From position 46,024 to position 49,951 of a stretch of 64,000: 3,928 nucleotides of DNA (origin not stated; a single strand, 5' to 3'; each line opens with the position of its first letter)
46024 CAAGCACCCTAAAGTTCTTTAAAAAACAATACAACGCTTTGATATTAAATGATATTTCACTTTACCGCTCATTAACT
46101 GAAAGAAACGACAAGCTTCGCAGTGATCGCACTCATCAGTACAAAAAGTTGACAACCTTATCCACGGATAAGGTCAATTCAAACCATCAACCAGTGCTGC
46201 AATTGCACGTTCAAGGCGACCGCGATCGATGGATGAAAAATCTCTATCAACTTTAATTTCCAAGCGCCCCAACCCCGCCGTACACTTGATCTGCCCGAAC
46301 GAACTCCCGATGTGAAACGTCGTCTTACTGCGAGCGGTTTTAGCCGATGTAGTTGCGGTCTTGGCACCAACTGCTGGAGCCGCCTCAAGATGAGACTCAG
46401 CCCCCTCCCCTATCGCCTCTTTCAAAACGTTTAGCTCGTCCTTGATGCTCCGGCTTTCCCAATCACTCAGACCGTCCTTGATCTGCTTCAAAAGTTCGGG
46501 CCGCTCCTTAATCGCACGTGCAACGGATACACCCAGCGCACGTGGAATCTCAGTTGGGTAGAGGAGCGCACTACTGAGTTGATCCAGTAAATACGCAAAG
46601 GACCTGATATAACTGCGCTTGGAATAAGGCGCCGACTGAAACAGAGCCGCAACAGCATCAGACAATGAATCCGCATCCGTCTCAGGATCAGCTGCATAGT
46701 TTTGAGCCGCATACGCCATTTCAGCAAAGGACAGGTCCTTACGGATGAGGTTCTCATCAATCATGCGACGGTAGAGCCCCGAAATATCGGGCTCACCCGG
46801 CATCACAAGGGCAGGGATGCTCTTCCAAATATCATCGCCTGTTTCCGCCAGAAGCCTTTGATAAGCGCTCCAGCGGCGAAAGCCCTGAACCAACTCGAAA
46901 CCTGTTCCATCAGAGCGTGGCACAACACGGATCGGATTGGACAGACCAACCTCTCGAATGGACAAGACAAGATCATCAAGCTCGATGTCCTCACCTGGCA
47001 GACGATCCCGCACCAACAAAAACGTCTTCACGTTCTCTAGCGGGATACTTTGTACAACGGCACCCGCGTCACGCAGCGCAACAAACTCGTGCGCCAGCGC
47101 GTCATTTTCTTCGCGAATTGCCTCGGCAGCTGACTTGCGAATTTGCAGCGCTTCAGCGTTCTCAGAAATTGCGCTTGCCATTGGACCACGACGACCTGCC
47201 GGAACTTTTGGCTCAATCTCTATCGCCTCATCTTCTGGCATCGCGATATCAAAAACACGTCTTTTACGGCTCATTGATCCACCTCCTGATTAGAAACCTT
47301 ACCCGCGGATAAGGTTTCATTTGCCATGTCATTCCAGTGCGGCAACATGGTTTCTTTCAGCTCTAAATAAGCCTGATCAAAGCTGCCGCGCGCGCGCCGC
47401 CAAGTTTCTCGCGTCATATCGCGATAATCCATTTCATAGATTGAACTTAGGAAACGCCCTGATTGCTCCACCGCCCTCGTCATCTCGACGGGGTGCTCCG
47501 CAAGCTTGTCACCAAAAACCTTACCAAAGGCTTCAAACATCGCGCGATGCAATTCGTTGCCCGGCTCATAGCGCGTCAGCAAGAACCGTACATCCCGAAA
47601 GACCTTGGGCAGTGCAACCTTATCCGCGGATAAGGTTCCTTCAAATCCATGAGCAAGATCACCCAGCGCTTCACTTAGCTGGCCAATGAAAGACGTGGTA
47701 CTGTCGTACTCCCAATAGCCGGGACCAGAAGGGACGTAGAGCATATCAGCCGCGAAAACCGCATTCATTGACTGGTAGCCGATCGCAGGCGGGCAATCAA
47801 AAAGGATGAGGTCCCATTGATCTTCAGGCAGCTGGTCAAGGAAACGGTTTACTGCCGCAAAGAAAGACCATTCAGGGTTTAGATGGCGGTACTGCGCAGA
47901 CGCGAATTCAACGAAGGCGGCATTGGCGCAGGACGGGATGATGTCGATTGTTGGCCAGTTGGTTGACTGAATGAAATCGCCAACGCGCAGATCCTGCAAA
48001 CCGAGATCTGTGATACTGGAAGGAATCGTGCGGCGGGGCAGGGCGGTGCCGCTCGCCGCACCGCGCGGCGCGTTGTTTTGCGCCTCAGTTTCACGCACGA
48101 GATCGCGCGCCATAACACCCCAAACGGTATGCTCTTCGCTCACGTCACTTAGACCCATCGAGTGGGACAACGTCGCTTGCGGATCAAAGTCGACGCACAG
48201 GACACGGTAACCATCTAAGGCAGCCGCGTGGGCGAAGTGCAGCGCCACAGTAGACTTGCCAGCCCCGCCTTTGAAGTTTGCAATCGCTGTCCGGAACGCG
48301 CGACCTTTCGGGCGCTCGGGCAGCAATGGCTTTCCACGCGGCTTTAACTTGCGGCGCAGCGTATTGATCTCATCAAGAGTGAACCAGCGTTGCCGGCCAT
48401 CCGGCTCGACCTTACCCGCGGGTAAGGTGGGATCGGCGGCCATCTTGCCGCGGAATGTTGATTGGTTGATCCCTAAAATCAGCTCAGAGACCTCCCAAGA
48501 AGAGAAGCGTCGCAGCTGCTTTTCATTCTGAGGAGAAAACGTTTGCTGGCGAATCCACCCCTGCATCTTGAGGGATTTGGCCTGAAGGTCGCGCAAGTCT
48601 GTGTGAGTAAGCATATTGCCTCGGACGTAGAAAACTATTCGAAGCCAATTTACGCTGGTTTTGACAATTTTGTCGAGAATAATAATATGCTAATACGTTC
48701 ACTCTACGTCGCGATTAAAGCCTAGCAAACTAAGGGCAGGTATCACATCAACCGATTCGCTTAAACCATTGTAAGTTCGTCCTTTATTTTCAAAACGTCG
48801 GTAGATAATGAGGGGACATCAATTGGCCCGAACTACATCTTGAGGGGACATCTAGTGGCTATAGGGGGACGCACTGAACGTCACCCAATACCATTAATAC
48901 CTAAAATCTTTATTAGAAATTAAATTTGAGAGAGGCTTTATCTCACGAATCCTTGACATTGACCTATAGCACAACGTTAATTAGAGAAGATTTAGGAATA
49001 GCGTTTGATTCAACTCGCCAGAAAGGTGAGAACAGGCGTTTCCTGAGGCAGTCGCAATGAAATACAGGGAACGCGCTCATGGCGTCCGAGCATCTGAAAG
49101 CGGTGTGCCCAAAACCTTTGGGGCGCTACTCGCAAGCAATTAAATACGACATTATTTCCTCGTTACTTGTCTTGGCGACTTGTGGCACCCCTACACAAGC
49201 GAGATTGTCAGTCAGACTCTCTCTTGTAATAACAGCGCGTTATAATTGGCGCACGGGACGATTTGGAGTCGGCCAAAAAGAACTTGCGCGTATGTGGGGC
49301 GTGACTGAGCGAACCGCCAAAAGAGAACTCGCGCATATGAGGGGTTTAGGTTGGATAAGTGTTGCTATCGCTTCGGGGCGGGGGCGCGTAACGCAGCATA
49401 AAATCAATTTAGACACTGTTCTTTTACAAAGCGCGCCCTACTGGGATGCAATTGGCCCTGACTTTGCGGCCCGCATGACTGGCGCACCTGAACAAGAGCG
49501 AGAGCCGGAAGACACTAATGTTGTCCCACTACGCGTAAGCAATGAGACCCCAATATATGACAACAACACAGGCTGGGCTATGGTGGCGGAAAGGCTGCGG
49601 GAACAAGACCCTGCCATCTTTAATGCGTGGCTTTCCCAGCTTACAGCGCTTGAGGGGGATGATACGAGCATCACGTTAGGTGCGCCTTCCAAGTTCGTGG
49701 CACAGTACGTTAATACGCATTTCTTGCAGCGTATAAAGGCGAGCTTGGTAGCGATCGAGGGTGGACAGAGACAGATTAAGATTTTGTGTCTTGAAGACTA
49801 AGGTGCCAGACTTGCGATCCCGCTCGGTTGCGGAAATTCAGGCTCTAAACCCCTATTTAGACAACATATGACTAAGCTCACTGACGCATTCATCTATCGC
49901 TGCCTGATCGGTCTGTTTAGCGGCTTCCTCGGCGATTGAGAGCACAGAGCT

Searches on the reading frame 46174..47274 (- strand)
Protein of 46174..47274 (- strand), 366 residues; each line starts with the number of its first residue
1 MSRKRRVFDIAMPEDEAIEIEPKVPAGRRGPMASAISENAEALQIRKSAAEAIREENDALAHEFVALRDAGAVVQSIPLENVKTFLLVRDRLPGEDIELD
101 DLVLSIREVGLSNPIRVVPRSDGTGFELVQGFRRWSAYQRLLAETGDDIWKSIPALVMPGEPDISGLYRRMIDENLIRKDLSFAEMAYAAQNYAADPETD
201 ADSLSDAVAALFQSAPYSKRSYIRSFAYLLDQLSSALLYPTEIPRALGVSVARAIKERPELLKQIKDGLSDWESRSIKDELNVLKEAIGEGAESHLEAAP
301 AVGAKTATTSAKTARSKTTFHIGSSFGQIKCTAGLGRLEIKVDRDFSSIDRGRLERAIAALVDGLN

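Call 22: search_protein_families(library=pfam, proteins=[window:46174-47274:-], max_evalue=0.001)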
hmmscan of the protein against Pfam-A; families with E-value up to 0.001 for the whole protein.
window:46174-47274:- (366 aa): 1 family
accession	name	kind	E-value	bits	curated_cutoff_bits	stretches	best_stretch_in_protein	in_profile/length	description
PF02195.25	ParB_N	-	7.8e-06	26.3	26.3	1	96-157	24-77/95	ParB N-terminal domain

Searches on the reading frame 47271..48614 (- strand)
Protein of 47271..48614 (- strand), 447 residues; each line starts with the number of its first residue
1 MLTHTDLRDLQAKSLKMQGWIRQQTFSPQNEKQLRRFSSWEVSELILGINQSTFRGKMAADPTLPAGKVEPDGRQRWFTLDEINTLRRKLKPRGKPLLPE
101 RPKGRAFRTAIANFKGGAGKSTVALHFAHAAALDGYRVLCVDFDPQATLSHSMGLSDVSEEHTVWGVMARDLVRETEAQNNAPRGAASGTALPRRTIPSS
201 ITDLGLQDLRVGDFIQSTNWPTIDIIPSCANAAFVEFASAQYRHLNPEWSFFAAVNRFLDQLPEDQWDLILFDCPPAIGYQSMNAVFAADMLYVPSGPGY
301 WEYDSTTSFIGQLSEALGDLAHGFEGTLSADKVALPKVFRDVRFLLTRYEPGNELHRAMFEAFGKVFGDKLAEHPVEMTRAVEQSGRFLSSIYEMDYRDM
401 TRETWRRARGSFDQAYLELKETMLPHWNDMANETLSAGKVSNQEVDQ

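Call 22: search_protein_families(library=pfam, proteins=[window:47271-48614:-], max_evalue=0.001)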
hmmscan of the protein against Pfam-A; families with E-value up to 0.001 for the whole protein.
window:47271-48614:- (447 aa): 4 families
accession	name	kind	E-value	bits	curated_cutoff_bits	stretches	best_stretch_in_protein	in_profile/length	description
PF13614.12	AAA_31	-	3.5e-25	89.4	27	1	110-309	5-160/177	AAA domain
PF01656.29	CbiA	-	2.5e-16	60.2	25.4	1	110-363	2-99/125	CobQ/CobB/MinD/ParA nucleotide binding domain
PF09140.17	MipZ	-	4e-08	33.3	20.7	1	110-151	4-46/262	ATPase MipZ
PF10609.15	ParA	-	2.4e-05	24.3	27.1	0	110-144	7-41/246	NUBPL iron-transfer P-loop NTPase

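Call 66: search_dna_similar(query=window:47271-48614:-, collection=plasmids, mode=protein, max_rows=12)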
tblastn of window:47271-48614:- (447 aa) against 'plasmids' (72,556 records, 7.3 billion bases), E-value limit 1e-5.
The search stops at 5000 records and this limit was reached: more records match than are counted here, and every count below describes the 5000 best-scoring records only.
Records with a match: at least 5000; places in all: 5423; records where one place covers at least 80% of the query: 4853.
Best place of each record, by identity: 80-90% 6; 60-80% 221; <60% 4773.
By first word of the organism name: Escherichia 855; Rhizobium 693; Agrobacterium 322; Pseudosulfitobacter 268; Sinorhizobium 255; Phaeobacter 239; Klebsiella 198; Enterobacter 157; Paracoccus 111; Sulfitobacter 111; and 210 more.
By predicted mobility (MOB-suite, as given by PLSDB): non-mobilizable 2737; conjugative 1592; mobilizable 671.
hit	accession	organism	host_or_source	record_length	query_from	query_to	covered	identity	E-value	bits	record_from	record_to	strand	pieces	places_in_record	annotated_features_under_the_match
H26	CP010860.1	Marinovum algicola DG 898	-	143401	1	440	98%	88.4%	0e+0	800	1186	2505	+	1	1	plasmid partitioning protein ParA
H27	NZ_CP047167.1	Ponticoccus alexandrii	surface sea water,shallow sea, symbosis ...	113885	1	440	98%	86.6%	0e+0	787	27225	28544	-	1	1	AAA family ATPase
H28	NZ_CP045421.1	Palleronia sp. THAF1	pure culture,Surface of a polyethylene ...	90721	1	443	99%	85.3%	0e+0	778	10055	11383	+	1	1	AAA family ATPase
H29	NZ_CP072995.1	Loktanella salsilacus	-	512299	1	438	98%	83.8%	0e+0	742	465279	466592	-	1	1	AAA family ATPase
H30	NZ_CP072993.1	Loktanella salsilacus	-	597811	1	438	98%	83.8%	0e+0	742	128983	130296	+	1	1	AAA family ATPase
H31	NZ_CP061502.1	Roseicitreum antarcticum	Intertidal sediment,Sandy intertidal ...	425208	1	433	97%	84.1%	0e+0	762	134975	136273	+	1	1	AAA family ATPase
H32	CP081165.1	Rhodobacteraceae bacterium S2214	-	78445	1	441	99%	76.2%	0e+0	719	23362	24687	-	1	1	AAA family ATPase | ParB/RepB/Spo0J family partition protein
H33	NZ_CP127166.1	Marivivens sp. LCG002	cell culture,seawater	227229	1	433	97%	77.7%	0e+0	695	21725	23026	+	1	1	AAA family ATPase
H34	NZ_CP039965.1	Pseudorhodobacter turbinis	single bacterial isolate,Turban shell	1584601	1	430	96%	77.5%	0e+0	702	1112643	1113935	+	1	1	record has no annotation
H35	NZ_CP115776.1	Paracoccus albus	cell culture,sediment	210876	1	442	99%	74.9%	0e+0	671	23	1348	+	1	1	AAA family ATPase | ParB N-terminal domain-containing protein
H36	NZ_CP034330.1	Tabrizicola piscis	Tanakia koreensis,mono bacterial isolate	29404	1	430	96%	77.0%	0e+0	671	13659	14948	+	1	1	AAA family ATPase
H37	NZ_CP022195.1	Alloyangia pacifica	cell culture,oil-contaminated sediment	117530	1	442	99%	74.7%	0e+0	674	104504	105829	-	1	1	AAA family ATPase | ParB N-terminal domain-containing protein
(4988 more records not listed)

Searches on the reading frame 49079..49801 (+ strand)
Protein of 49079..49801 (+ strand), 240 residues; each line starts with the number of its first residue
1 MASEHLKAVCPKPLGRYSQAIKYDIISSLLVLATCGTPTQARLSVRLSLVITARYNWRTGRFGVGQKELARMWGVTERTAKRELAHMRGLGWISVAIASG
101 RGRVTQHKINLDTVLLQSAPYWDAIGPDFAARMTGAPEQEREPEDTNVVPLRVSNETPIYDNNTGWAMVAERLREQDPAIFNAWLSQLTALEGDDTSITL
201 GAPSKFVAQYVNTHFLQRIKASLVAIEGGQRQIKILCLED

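Call 22: search_protein_families(library=pfam, proteins=[window:49079-49801:+], max_evalue=0.001)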
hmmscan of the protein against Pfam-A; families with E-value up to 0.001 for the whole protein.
window:49079-49801:+ (240 aa): 2 families
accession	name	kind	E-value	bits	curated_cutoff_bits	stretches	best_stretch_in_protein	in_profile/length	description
PF11638.13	DnaA_N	-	1.3e-10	41.2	24.6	1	165-223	3-63/65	DnaA N-terminal domain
PF13545.12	HTH_Crp_2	-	9.4e-05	22.7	27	1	61-94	20-53/70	Crp-like helix-turn-helix domain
